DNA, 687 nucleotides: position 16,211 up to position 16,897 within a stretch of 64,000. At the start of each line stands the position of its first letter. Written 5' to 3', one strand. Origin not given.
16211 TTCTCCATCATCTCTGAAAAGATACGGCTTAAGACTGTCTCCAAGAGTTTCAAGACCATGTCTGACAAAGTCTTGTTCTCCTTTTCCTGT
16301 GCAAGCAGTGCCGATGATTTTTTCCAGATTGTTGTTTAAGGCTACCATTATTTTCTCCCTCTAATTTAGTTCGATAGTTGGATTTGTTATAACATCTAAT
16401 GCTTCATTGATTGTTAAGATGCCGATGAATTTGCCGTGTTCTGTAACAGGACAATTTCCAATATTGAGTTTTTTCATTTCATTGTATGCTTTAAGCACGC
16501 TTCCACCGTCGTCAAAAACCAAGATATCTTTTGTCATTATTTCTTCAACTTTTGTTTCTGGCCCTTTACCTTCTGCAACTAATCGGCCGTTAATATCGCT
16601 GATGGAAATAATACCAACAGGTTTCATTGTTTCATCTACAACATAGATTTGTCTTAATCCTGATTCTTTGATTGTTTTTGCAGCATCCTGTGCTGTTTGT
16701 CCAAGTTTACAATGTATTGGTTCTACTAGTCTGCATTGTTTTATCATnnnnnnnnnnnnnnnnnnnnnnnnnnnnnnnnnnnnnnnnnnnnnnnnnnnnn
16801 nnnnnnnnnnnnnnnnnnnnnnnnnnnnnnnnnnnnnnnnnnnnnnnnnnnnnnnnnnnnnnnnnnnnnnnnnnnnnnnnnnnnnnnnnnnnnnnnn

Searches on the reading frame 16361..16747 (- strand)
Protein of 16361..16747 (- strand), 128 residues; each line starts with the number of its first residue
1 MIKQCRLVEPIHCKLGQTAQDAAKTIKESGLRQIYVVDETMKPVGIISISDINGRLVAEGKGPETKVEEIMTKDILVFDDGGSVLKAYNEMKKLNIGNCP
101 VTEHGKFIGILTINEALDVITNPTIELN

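Call 5: search_protein_families(library=pfam, proteins=[window:16361-16747:-], max_evalue=0.1)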
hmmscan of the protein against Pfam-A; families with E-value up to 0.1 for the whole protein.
window:16361-16747:- (128 aa): 2 families
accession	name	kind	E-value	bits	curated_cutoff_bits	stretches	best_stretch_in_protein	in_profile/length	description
PF00571.33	CBS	-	1.9e-20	73.4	24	2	67-120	1-55/57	CBS domain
PF05198.21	IF3_N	-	0.055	14.1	26.9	0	101-121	13-33/70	Translation initiation factor IF-3, N-terminal domain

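Call 7: search_protein_families(library=padloc, proteins=[window:16361-16747:-], max_evalue=0.1)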
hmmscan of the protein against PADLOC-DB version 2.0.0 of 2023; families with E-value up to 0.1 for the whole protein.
window:16361-16747:- (128 aa): 1 family
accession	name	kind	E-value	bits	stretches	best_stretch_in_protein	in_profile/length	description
PDLC04741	PDC-M62B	-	0.016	12.7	1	26-117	110-201/401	-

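Call 8: search_protein_families(library=phrogs, proteins=[window:16361-16747:-], max_evalue=0.1)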
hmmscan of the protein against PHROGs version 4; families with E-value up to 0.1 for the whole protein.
window:16361-16747:- (128 aa): 2 families
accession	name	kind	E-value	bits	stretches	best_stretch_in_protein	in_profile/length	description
phrog_32099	-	unknown function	0.067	14.5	0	19-74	42-90/95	-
phrog_33305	-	unknown function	0.093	13.2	0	69-113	125-166/204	-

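Call 9: search_protein_families(library=ncbifam, proteins=[window:16361-16747:-], max_evalue=0.1)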
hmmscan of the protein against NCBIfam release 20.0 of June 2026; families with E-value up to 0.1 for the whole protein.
window:16361-16747:- (128 aa): 26 families (the best 25 are shown)
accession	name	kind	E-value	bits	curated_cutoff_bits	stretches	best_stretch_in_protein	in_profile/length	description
NF041552.1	TF_PrdR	equivalog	1.4e-12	46.8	795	1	16-119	22-124/577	sigma-54 dependent transcriptional regulator PrdR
NF053603.1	HhpR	exception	2.5e-09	36.8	520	2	59-121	216-279/282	CBS domain-containing high hydrostatic pressure regulator HhpR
NF005869.0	PRK07807.1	equivalog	1.6e-08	34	549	1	8-124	97-209/479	GuaB1 family IMP dehydrogenase-related protein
TIGR01186.1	proV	subfamily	1.5e-07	30.9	326.6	1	3-121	245-358/363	betaine/proline/choline family ABC transporter ATP-binding protein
NF052358.1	GMPRedGuaB1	equivalog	2.5e-07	30.2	675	1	9-123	98-208/479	GMP reductase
TIGR01303.1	IMP_DH_rel_1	equivalog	5.3e-07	28.9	562.75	1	8-118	96-200/475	GuaB1 family IMP dehydrogenase-related protein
NF011440.0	PRK14869.1-2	equivalog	6.2e-07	28.4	746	1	65-115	67-118/541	putative manganese-dependent inorganic diphosphatase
NF011449.0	PRK14869.2-5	equivalog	2.4e-06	26.8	411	1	19-116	87-201/451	putative manganese-dependent inorganic diphosphatase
TIGR01137.1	cysta_beta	equivalog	5.3e-06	25.4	510.25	1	3-117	341-453/457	cystathionine beta-synthase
NF041630.1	CBS_CbpB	equivalog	7.3e-06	25.9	125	1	26-122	37-137/143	cyclic-di-AMP-binding protein CbpB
NF002505.0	PRK01862.1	equivalog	7.4e-06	24.9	482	1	7-104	452-551/577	ClcB-like voltage-gated chloride channel protein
NF011442.0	PRK14869.1-4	equivalog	7.4e-06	24.7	400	1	6-57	76-127/543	putative manganese-dependent inorganic diphosphatase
TIGR00393.1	kpsF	subfamily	9.6e-06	25.4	203.7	1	17-111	173-267/268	KpsF/GutQ family sugar-phosphate isomerase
NF011443.0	PRK14869.1-5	equivalog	1.3e-05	23.9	335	1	64-115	68-120/546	putative manganese-dependent inorganic diphosphatase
TIGR00400.1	mgtE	equivalog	1.4e-05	24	232.75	1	27-122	164-253/450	magnesium transporter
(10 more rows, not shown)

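Call 26: find_homologous_proteins(query=window:16361-16747:-, max_evalue=1e-10)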
Query window:16361-16747:- (128 aa): 4 proteins with E <= 1e-10 among 25 candidates.
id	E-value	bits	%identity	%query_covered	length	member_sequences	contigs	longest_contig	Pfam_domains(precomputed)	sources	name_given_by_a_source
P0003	3.1e-77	275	100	100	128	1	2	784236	PF00571.34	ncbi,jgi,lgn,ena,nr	ncbi:hypothetical protein COV18_04945 [Candidatus Woesearchaeota archaeon CG10_big_fil_rev_8_21_14_0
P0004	3.5e-47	178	66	98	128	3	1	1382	PF00571.34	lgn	-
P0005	8.0e-44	167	65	99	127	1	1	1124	PF00571.34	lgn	-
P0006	2.3e-43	165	64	96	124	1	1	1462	PF00571.34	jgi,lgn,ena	-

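Call 27: find_encoding_contigs(protein=P0004, flank=10000)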
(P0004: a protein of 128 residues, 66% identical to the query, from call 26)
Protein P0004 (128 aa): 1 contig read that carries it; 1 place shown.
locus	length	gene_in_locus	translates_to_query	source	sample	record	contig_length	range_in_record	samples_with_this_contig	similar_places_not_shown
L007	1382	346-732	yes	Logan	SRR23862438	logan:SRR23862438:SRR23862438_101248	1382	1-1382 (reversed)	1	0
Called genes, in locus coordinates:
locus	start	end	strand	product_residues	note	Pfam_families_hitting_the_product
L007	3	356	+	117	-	?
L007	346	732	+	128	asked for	PF00571:CBS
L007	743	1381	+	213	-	?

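Call 28: find_encoding_contigs(protein=P0005, flank=10000)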
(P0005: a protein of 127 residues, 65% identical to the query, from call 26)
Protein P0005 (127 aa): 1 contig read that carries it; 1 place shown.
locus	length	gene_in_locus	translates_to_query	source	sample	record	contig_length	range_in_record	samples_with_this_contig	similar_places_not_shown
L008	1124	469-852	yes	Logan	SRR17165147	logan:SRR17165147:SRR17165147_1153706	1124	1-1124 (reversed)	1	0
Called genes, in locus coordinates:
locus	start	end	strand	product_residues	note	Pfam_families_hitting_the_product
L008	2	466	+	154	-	?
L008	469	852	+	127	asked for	PF00571:CBS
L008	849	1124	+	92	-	?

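Call 29: find_encoding_contigs(protein=P0006, flank=10000)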
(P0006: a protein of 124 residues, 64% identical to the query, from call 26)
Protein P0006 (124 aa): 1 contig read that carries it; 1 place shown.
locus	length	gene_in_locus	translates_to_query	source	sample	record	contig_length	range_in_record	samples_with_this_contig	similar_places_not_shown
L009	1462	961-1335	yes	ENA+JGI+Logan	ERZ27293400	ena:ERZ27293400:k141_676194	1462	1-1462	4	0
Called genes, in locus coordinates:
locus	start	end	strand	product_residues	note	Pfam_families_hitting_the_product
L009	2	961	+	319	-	?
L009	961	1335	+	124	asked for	PF00571:CBS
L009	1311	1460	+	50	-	?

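Call 33: find_related_loci(query=A4, collection=genome_contigs, flank=10000)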
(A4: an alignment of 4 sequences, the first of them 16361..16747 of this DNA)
Query A4 (128 aa) in genome_contigs; peptide patterns used: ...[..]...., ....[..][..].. (x = any residue, [..] = any of these).
491 stretches matched a pattern; 83 encode a relative of the query (tblastn E <= 1e-3); the best 80 are kept; 80 distinct loci.
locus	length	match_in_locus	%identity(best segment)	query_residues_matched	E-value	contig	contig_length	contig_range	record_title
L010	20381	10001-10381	35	6-127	1e-16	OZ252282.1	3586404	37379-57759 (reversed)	MAG: Enterobacterales bacterium isolate e1566bbe-8f6b-492d-966f-73ce20161778 genome assembly, chromosome: 1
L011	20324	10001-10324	37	9-112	4e-14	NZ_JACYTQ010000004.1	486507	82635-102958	Echinicola arenosa strain CAU 1574 contig4, whole genome shotgun sequence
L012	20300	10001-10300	36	17-120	2e-13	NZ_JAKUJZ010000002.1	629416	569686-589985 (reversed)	Rheinheimera hassiensis strain LMG 27268 NODE_2_length_629416_cov_111.211161, whole genome shotgun sequence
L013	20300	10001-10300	36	17-120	2e-13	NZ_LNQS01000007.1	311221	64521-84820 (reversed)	Rheinheimera sp. EpRS3 NODE_2, whole genome shotgun sequence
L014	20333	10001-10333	33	11-120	8e-12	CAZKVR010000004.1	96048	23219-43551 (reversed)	MAG TPA_asm: uncultured Methanosarcinales archaeon isolate SRP252850_co1_51 genome assembly, contig: NODE_179_length_960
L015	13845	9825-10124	33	16-115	4e-11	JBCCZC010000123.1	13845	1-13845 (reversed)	MAG: Pseudomonadota bacterium isolate P01_F01_bin.26 k141_2991558_length_13845_cov_74.7766, whole genome shotgun sequenc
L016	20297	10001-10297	36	20-121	8e-11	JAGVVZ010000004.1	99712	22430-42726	MAG: Candidatus Aenigmatarchaeota archaeon isolate RIFCSPHIGHO2_02_FULL_35_12 rifcsphigho2_02_scaffold_156, whole genome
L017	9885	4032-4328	36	20-121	2e-10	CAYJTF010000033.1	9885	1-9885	MAG TPA_asm: uncultured archaeon isolate ERP125453_co1_357 genome assembly, contig: NODE_8061_length_9885_cov_6.109156,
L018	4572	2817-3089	35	22-112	4e-10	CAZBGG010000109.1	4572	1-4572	MAG TPA_asm: uncultured Methanosarcinales archaeon isolate binchicken_co32_266 genome assembly, contig: NODE_35054_lengt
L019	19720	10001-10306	30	16-117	9e-10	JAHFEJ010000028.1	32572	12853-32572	MAG: Nitrospinales bacterium isolate nzgw266 NODE_372_length_32573_cov_4.258043, whole genome shotgun sequence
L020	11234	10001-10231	42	42-117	8e-10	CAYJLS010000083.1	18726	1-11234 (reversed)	MAG TPA_asm: uncultured Anaerolineaceae bacterium isolate ERP124720_co1_70 genome assembly, contig: NODE_3746_length_187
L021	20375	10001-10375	29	2-126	1e-9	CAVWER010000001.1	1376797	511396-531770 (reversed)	MAG: uncultured Alphaproteobacteria bacterium isolate MFD09018.bin.2.105 genome assembly, contig: contig_10476, whole ge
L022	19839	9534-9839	35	13-115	2e-9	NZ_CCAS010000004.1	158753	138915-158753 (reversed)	Neobacillus jeddahensis strain JCE, whole genome shotgun sequence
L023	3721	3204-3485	33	28-120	3e-9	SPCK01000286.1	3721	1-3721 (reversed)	MAG: Spirochaetales bacterium isolate das_tool.maxbin2.98 k141_4698896, whole genome shotgun sequence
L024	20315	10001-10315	31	18-122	1e-8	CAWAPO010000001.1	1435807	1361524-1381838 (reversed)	MAG: uncultured Chloroflexia bacterium isolate MFD03804.bin.2.126 genome assembly, contig: contig_12400, whole genome sh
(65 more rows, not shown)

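Call 34: find_related_loci(query=A4, collection=metagenome_contigs, flank=10000)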
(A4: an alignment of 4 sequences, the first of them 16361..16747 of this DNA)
Query A4 (128 aa) in metagenome_contigs; peptide patterns used: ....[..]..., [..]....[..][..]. (x = any residue, [..] = any of these).
600 stretches matched a pattern (row limit reached: there are more); 102 encode a relative of the query (tblastn E <= 1e-3); the best 80 are kept; 80 distinct loci.
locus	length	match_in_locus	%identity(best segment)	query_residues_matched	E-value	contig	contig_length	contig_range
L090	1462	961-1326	64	1-123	3e-51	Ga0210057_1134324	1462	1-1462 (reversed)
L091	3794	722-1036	33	9-112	6e-12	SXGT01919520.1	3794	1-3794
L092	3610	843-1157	33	9-112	6e-12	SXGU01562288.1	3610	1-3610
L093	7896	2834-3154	28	16-122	1e-11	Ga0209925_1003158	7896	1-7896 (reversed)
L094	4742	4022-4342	28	16-122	1e-11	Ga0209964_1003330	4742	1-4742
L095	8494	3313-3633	28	16-122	1e-11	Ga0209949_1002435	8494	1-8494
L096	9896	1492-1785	35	18-115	2e-11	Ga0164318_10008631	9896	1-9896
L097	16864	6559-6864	33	11-112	1e-10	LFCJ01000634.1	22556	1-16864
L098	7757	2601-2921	28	16-122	1e-10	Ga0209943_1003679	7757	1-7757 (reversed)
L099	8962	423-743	26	16-122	8e-11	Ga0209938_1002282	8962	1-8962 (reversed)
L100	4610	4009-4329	27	16-122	1e-10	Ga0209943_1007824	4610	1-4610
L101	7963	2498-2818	28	16-122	1e-10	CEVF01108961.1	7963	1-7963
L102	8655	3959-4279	27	16-122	1e-10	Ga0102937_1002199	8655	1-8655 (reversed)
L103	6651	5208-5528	28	16-122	1e-10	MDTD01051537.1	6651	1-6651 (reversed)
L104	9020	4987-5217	42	42-117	1e-10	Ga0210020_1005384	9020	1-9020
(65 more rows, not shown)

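Call 51: search_solved_structures(query=A4, max_evalue=0.00001)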
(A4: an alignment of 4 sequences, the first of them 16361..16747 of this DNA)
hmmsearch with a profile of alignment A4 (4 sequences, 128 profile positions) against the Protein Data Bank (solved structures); distinct sequences matched with E-value up to 0.00001: 34.
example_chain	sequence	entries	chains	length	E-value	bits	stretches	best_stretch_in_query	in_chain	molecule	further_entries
9sr9_H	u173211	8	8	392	2.6e-17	66.4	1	20-123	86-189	Dehydrogenase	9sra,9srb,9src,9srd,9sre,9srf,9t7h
2yzq_A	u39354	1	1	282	9.4e-16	61.4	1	13-112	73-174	Putative uncharacterized protein PH1780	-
9zni_6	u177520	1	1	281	4e-15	59.4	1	21-123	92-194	CBS domain-containing protein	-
2p9m_A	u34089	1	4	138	1.2e-14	57.8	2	36-120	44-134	Hypothetical protein MJ0922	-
2ef7_A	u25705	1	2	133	6.9e-14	55.4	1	10-120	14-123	Hypothetical protein ST2348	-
9znf_5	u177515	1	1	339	1.6e-12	50.9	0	65-117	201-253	CBS domain-containing protein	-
9e6q_3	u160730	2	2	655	2.5e-12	50.4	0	17-115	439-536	Putative signal-transduction protein with CBS domains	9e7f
3kh5_A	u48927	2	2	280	9.7e-12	48.4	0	61-116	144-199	protein MJ1225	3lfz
5g5r_A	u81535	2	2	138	3.3e-11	46.7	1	60-115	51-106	SITE-2 PROTEASE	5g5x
5awe_A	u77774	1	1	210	1.3e-10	44.8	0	67-115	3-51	Putative acetoin utilization protein, acetoin dehydrogenase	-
4fry_A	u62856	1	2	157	2.6e-10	43.8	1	19-120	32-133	Putative signal-transduction protein with CBS domains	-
3ddj_A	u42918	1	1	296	3e-10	43.6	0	21-117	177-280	CBS domain-containing protein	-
5nmu_A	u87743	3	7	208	3.5e-10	43.4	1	11-117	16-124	CBS-CP12 | Similar to tr|Q8YYT1|Q8YYT1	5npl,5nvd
9z6r_A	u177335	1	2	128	5.3e-10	42.8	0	64-112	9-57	CBS domain containing protein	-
2rc3_A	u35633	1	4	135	6.8e-10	42.5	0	64-116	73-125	CBS domain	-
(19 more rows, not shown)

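Call 67: search_protein_families(library=pfam, proteins=[L009:2-961:+, L008:2-466:+], max_evalue=0.5)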
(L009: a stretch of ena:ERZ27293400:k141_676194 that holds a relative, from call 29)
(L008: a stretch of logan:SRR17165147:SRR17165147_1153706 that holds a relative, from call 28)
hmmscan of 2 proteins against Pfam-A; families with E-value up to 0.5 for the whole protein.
L009:2-961:+ (319 aa): 1 family
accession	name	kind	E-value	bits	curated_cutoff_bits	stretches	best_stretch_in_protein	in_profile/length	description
PF16326.10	ABC_tran_CTD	-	0.15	12.7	32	0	113-138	11-36/69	ABC transporter C-terminal domain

L008:2-466:+ (154 aa): 2 families
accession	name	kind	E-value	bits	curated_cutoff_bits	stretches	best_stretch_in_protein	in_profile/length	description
PF22649.2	Cgl0159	-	0.019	14.7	27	1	87-138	79-130/251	Cgl0159-like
PF15456.11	Uds1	-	0.063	13.9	28.8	1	92-150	33-98/123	Up-regulated During Septation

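Call 85: search_protein_families(library=padloc, proteins=[L009:2-961:+, L008:2-466:+], max_evalue=0.5)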
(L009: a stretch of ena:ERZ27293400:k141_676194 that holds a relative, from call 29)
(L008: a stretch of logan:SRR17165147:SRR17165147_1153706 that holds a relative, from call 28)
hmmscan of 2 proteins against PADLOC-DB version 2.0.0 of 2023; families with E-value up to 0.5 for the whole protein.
L009:2-961:+ (319 aa): 0 families

L008:2-466:+ (154 aa): 1 family
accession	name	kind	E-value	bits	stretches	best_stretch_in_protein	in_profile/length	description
PDLC00257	LmuB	-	0.017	11.9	0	3-44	418-459/571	AAA ATPase domain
